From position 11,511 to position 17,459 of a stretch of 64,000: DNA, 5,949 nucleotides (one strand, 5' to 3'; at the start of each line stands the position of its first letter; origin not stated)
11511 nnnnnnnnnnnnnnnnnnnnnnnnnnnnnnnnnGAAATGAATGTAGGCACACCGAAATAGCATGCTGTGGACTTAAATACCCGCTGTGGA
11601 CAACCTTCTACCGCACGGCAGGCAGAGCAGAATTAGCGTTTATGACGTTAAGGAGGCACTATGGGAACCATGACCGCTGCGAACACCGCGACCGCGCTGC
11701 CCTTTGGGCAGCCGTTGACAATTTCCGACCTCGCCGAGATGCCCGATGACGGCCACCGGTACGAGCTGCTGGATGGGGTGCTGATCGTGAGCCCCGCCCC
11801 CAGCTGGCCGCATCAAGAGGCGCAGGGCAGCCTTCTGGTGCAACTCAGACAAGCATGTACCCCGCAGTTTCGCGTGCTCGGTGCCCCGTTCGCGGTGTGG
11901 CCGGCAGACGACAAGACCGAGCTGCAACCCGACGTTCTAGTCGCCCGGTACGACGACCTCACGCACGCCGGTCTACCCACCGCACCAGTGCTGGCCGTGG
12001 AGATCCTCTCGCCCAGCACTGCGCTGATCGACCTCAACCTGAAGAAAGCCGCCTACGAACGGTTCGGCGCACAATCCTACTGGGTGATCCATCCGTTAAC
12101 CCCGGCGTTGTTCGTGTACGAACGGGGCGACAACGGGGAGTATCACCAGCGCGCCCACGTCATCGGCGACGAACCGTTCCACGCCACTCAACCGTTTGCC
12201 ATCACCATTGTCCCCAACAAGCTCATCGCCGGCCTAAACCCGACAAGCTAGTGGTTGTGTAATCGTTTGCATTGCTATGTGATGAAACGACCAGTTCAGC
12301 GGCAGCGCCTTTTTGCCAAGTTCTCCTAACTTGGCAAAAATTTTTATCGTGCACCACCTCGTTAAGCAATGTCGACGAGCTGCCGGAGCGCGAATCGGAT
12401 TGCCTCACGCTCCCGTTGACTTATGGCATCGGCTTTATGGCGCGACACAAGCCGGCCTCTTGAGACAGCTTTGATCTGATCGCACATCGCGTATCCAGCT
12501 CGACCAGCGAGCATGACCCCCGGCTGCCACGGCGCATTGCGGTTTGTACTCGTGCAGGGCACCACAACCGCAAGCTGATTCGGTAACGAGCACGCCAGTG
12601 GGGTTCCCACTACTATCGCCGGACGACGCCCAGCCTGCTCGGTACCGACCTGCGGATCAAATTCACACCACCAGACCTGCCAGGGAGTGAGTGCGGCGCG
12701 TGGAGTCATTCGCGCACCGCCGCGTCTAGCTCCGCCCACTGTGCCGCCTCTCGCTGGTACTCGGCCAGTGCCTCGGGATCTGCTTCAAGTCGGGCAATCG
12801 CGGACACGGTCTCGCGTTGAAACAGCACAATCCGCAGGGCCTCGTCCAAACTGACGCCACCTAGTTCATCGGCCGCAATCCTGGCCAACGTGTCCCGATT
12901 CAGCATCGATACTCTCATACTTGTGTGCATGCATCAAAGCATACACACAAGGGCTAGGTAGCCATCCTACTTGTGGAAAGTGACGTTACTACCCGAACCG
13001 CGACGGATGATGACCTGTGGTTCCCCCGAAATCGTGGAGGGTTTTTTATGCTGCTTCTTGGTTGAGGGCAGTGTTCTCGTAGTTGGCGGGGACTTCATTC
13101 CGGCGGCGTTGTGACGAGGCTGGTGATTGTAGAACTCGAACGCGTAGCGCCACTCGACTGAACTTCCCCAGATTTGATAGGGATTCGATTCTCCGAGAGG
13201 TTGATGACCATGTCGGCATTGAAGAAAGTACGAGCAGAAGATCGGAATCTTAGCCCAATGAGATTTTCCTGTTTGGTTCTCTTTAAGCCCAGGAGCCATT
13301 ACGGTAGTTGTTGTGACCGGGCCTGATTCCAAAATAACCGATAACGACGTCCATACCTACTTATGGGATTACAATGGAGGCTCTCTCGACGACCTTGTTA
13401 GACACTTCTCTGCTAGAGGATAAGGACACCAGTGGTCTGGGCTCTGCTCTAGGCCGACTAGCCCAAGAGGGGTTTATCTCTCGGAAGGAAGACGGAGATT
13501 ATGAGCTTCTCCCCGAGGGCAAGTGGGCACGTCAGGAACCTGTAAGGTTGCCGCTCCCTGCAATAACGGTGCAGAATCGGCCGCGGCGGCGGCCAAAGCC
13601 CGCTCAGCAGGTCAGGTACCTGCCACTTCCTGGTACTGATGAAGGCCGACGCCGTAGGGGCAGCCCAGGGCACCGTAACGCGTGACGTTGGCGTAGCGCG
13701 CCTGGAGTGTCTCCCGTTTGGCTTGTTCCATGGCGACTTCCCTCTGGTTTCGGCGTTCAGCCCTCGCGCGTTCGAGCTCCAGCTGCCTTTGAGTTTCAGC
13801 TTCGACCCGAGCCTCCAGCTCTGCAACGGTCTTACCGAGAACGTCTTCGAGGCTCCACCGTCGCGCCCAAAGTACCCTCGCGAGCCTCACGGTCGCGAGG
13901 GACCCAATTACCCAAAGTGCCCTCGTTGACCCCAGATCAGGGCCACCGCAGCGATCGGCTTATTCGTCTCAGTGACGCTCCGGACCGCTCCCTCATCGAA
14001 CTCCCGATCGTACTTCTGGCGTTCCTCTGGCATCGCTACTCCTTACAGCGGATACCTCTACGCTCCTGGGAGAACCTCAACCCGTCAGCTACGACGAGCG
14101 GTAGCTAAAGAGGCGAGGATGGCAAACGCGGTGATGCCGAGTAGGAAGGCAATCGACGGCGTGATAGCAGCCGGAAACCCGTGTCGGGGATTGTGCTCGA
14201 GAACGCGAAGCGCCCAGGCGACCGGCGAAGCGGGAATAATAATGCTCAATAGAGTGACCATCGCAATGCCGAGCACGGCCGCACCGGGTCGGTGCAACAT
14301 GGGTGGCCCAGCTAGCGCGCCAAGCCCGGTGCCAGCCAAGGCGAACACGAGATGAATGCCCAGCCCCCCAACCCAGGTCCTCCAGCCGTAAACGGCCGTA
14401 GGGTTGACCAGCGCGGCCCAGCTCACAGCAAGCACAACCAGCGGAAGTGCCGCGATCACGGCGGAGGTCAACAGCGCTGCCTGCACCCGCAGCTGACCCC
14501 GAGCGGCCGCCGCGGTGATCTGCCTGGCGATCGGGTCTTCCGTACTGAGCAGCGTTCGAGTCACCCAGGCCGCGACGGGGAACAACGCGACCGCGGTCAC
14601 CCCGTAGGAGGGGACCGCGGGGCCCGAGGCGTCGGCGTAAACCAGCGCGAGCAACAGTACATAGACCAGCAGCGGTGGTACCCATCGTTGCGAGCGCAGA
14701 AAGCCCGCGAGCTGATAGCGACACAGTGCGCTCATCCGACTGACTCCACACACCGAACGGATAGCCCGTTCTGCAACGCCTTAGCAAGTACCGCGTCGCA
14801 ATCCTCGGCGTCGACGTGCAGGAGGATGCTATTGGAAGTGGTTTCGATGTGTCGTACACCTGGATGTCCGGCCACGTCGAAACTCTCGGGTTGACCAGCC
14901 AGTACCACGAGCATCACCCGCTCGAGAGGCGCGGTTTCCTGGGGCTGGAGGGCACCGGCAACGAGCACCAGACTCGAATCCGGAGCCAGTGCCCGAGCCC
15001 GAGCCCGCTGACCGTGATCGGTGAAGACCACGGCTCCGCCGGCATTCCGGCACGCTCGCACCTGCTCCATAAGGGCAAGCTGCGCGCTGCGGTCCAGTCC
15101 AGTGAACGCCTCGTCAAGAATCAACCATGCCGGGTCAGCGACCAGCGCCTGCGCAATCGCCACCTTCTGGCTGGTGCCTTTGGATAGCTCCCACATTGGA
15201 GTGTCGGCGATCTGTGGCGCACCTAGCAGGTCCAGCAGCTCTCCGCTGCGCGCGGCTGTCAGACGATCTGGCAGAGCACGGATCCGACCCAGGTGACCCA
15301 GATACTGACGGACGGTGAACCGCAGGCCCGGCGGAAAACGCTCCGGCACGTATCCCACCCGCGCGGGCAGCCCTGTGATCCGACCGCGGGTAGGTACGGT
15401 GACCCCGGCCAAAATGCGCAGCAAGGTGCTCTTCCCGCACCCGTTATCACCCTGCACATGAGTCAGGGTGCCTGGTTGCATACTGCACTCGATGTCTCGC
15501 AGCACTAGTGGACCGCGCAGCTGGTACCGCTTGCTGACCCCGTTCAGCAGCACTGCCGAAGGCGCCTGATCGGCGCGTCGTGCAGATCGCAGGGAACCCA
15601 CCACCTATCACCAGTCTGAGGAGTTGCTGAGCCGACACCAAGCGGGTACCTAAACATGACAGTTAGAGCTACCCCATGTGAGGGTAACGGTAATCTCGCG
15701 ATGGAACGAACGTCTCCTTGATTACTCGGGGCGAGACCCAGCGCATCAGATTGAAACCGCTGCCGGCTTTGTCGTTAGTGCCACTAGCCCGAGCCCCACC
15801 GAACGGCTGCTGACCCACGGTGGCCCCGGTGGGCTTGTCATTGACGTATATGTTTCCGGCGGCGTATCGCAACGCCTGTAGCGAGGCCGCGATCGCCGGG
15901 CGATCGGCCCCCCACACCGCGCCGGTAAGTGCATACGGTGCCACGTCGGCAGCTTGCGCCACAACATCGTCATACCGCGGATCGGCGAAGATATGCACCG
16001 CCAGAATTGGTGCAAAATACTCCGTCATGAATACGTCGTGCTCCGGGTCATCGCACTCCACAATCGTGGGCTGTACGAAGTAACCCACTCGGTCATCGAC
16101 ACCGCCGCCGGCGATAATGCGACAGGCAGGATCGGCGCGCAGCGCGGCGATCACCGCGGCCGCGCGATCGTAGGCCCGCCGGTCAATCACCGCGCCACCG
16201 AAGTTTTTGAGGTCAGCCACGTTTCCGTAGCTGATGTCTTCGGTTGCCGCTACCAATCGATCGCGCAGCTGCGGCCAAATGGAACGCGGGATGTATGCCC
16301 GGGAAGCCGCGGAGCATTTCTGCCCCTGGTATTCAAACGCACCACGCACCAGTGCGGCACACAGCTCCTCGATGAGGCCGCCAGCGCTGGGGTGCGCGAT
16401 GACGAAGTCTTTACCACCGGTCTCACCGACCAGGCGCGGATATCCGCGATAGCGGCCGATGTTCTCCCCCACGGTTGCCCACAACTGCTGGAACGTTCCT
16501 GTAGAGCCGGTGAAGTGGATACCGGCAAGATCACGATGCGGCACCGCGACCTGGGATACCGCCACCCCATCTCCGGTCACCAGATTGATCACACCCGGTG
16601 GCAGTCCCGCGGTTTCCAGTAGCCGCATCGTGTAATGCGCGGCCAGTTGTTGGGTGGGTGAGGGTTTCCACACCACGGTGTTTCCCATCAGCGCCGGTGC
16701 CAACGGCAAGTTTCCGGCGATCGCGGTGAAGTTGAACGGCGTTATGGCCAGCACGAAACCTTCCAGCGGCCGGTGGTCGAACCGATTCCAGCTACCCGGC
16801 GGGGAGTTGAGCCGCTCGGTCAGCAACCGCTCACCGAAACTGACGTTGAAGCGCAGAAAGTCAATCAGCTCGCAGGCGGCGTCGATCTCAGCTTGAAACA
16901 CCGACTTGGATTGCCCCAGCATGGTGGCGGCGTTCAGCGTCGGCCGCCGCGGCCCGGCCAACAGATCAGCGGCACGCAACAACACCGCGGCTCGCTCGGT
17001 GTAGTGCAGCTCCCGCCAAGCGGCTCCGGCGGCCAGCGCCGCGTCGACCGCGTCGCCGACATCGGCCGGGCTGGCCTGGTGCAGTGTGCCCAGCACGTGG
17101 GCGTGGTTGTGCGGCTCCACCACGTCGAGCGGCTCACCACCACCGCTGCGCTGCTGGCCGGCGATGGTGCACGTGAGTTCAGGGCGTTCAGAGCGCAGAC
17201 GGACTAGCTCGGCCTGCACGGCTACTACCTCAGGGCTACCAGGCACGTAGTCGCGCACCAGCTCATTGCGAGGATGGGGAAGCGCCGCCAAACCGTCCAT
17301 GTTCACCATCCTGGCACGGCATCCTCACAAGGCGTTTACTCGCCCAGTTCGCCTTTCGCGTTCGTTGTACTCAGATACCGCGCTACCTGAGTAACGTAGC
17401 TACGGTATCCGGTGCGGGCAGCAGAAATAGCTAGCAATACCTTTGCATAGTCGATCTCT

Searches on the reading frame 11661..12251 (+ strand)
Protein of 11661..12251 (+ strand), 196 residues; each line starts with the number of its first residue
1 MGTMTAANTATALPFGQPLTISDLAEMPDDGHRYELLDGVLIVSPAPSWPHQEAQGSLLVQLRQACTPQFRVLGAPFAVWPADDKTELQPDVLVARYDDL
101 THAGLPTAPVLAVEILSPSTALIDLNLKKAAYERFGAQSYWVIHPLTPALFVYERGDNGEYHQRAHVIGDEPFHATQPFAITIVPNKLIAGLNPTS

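Call 84: search_protein_families(library=padloc, proteins=[window:11661-12251:+], max_evalue=0.01)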
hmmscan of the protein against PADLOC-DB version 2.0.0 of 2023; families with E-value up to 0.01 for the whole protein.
window:11661-12251:+ (196 aa): 4 families
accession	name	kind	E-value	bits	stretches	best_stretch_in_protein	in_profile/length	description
PDLC04832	PDC-S03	-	4.7e-25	86.4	1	29-167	20-164/188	-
PDLC04833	PDC-S03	-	2.8e-18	64.2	1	17-165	22-180/207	-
PDLC04834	PDC-S03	-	2.9e-10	38.1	1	33-162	24-155/184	-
PDLC04835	PDC-S03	-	1.4e-09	35.8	1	18-144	8-145/207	-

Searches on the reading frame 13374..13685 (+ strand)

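Call 85: search_protein_families(library=pfam, proteins=[window:13374-13685:+], max_evalue=1)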
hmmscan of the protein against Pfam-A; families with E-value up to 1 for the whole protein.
window:13374-13685:+ (103 aa): 1 family
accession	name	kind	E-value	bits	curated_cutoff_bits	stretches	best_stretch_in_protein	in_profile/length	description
PF21980.2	MksE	-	0.054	14.3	27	1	8-47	114-153/163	Condensin complex protein MksE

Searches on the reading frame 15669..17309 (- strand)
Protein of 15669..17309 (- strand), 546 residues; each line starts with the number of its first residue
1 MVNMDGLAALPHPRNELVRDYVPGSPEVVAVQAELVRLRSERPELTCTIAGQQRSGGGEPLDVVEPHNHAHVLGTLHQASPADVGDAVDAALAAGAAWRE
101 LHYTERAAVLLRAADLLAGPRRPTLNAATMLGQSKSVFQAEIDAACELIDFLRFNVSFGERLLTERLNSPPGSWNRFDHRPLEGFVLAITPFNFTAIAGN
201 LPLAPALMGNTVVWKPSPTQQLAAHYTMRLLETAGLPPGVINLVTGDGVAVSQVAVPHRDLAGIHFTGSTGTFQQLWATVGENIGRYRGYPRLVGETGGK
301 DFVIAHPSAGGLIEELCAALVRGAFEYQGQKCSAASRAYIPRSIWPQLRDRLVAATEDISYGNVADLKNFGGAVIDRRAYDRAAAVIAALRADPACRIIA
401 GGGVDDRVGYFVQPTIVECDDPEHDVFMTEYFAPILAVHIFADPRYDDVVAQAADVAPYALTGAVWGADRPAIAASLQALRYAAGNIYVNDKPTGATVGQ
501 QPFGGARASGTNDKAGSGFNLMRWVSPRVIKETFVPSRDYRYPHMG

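Call 94: search_protein_families(library=ncbifam, proteins=[window:15669-17309:-], max_evalue=0.00001)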
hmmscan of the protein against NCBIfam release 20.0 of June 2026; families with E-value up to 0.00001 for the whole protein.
window:15669-17309:- (546 aa): 38 families (the best 25 are shown)
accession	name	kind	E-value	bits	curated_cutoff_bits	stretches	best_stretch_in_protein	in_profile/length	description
TIGR01236.1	D1pyr5carbox1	equivalog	7.9e-216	717.8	613.6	1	14-545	1-532/533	L-glutamate gamma-semialdehyde dehydrogenase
NF002852.0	PRK03137.1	subfamily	9.4e-86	288.6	648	1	49-534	41-514/514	L-glutamate gamma-semialdehyde dehydrogenase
TIGR01237.1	D1pyr5carbox2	equivalog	2.4e-81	274.1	659.65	1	58-534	45-511/511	L-glutamate gamma-semialdehyde dehydrogenase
NF008869.0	PRK11904.1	equivalog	2.1e-74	251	747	1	32-530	541-1024/1042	bifunctional proline dehydrogenase/L-glutamate gamma-semialdehyde dehydrogenase PutA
TIGR01238.1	D1pyr5carbox3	equivalog_domain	1e-63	215.6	485.2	1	49-526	41-497/500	L-glutamate gamma-semialdehyde dehydrogenase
NF010000.0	PRK13473.1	subfamily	3.6e-58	197.4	615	1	47-511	5-452/475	aminobutyraldehyde dehydrogenase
NF008772.0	PRK11809.1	equivalog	1.7e-57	194.9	1750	1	53-528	653-1110/1318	trifunctional transcriptional regulator/proline dehydrogenase/L-glutamate gamma-semialdehyde dehydrogenase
NF042993.1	AlphKGSA_gudD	equivalog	1.8e-56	191.9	770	1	55-513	15-461/481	alpha-ketoglutaric semialdehyde dehydrogenase GucD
NF006916.0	PRK09407.1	equivalog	1.1e-53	182.6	521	1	39-530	14-490/526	succinic semialdehyde dehydrogenase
NF040792.1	glyc_ald_dh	equivalog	1.6e-53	182.3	760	1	54-520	11-461/488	D-glyceraldehyde dehydrogenase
NF052305.1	DioxValDhHalo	equivalog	4.1e-50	171.1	750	1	54-512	15-460/483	2,5-dioxovalerate dehydrogenase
NF045735.1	PaDhStyDPseudo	equivalog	5e-50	170.6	850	1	50-516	8-466/483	phenylacetaldehyde dehydrogenase StyD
TIGR01804.1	BADH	equivalog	4.4e-48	163.9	668.6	1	58-512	12-452/467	betaine-aldehyde dehydrogenase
TIGR03240.1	arg_catab_astD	equivalog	1.4e-47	162.5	579.3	1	49-512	3-449/484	succinylglutamate-semialdehyde dehydrogenase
TIGR02299.1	HpaE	equivalog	3.6e-47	161.1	638.35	1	55-527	12-471/488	5-carboxymethyl-2-hydroxymuconate semialdehyde dehydrogenase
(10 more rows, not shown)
